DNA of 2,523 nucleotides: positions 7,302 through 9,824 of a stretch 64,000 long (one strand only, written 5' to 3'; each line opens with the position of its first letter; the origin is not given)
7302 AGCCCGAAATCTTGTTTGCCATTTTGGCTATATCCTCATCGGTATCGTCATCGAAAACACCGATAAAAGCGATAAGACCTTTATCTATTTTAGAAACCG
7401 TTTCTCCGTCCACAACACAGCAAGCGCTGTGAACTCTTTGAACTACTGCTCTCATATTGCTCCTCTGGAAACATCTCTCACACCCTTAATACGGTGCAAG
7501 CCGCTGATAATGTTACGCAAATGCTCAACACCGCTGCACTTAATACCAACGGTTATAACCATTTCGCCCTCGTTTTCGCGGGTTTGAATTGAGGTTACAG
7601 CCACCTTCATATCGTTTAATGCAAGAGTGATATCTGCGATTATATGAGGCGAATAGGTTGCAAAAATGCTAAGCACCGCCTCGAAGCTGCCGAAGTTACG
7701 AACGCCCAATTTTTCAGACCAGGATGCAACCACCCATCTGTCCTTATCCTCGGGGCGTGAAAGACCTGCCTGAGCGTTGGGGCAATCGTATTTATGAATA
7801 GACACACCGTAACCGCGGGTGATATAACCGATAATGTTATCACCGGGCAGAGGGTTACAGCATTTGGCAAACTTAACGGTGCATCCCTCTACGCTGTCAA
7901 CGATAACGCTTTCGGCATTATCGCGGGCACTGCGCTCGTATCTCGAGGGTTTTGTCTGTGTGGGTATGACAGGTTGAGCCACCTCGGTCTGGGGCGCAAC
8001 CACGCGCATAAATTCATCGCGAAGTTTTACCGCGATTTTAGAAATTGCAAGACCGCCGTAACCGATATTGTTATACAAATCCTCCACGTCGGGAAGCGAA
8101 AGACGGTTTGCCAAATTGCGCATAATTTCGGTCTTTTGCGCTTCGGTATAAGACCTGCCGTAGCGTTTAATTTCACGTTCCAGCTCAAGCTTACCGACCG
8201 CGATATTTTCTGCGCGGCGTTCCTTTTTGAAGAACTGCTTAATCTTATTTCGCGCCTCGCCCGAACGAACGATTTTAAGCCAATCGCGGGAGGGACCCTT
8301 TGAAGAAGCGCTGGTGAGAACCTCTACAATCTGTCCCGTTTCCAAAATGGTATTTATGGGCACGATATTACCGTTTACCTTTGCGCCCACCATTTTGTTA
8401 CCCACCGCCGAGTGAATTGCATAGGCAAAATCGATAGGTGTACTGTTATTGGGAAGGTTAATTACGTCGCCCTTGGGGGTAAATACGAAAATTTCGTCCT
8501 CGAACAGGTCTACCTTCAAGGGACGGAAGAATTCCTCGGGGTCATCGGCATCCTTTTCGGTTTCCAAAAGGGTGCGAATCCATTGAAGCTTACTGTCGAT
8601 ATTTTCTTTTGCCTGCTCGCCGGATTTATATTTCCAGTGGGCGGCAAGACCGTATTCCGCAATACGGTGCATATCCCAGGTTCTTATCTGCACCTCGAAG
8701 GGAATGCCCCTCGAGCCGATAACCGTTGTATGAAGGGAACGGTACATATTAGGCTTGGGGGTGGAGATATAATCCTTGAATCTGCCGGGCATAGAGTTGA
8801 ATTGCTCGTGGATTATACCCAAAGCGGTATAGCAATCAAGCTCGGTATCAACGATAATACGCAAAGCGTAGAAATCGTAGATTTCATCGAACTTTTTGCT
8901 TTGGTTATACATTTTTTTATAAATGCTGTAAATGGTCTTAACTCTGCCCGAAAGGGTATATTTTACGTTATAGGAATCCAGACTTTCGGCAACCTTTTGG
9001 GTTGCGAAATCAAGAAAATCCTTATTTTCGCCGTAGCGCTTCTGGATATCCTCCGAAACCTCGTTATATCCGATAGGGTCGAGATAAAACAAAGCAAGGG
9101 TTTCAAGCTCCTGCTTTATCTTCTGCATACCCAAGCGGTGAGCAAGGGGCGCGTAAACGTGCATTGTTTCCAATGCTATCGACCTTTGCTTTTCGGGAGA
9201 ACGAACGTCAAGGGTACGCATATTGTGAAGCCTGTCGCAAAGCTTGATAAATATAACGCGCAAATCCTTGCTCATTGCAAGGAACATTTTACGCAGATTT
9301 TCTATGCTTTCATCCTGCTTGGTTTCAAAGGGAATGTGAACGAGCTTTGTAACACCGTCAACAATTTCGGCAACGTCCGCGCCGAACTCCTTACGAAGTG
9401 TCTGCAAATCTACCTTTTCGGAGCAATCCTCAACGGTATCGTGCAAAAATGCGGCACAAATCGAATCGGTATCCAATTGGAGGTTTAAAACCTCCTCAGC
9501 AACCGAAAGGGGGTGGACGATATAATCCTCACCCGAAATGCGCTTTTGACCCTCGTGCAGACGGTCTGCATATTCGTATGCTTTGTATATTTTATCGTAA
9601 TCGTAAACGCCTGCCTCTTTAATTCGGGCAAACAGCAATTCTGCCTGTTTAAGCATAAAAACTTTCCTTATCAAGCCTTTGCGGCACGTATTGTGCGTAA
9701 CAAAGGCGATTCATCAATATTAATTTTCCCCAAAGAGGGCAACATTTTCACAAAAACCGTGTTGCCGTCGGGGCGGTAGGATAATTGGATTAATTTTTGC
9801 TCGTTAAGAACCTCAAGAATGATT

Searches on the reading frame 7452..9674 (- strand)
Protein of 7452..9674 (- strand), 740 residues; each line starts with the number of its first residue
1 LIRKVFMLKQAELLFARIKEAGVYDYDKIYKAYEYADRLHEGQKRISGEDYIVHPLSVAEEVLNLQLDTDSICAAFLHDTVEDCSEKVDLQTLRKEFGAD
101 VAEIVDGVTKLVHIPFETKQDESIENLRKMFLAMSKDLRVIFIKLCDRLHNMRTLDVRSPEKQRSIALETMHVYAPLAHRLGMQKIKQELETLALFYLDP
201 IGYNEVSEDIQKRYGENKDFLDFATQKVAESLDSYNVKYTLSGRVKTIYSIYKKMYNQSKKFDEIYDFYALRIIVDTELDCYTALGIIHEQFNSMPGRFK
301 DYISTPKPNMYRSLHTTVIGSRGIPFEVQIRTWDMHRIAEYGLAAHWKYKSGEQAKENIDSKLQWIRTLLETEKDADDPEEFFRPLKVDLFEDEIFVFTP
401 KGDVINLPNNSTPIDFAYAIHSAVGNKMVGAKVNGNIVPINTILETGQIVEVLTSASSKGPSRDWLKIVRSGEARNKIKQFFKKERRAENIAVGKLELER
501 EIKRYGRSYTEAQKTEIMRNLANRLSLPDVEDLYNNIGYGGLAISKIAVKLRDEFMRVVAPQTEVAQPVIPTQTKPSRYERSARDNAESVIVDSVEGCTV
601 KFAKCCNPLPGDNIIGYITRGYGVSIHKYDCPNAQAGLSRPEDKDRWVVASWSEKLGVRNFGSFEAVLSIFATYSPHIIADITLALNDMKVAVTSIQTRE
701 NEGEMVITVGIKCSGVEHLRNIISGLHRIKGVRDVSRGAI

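Call 39: search_protein_families(library=pfam, proteins=[window:7452-9674:-], max_evalue=0.00001)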
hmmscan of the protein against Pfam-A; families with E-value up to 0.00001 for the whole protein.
window:7452-9674:- (740 aa): 6 families
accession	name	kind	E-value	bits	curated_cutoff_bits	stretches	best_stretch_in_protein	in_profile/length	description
PF13328.12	HD_4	-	1.6e-49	168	27.2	1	32-183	1-155/156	HD domain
PF04607.23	RelA_SpoT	-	7e-44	149.2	27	1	243-353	1-112/113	Region found in RelA / SpoT proteins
PF02824.27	TGS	-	5.4e-22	78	22.2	1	395-454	1-60/60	TGS domain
PF13291.12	ACT_4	-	3.8e-13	50.4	27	1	663-737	4-80/80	ACT domain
PF19296.4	RelA_AH_RIS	-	6.9e-12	46.3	23.8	1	467-633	2-174/185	RelA/SpoT, AH and RIS domains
PF01966.28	HD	-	1.4e-07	32.2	22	1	52-152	2-116/116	HD domain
